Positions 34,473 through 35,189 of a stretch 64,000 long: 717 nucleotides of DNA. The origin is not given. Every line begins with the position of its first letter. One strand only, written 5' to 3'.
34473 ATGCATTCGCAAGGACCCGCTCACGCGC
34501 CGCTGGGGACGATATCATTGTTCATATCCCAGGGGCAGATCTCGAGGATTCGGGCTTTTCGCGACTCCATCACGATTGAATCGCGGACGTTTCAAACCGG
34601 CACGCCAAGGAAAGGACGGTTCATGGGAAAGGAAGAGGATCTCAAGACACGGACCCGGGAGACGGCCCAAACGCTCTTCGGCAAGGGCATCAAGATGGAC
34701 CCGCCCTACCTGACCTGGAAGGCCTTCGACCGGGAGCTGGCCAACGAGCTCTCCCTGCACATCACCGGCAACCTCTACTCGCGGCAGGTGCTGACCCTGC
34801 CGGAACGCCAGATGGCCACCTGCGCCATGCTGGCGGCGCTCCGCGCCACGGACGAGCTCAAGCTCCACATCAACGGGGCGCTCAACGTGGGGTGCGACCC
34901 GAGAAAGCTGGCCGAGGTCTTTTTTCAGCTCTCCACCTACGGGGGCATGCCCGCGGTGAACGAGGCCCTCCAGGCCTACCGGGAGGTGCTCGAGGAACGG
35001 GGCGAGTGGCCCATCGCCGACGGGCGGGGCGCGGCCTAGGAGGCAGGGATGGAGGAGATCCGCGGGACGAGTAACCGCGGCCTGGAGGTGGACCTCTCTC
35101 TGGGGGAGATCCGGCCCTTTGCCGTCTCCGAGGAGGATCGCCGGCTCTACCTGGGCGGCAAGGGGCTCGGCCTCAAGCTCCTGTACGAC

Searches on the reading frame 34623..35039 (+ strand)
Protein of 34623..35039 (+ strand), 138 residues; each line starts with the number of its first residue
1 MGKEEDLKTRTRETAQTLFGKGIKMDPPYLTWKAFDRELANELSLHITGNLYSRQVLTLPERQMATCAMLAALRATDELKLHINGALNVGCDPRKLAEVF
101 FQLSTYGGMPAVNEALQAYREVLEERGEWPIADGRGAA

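Call 29: find_encoding_contigs(protein=window:34623-35039:+, flank=3000, max_places=10)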
Protein window:34623-35039:+ (138 aa): no gene with exactly this product is on record in the collection.

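Call 81: search_protein_families(library=pfam, proteins=[window:34623-35039:+], max_evalue=0.01)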
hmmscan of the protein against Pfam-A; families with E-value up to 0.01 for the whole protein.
window:34623-35039:+ (138 aa): 1 family
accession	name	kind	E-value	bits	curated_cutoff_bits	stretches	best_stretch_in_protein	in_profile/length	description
PF02627.25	CMD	-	1.3e-14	54.4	23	1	49-120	12-83/84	Carboxymuconolactone decarboxylase family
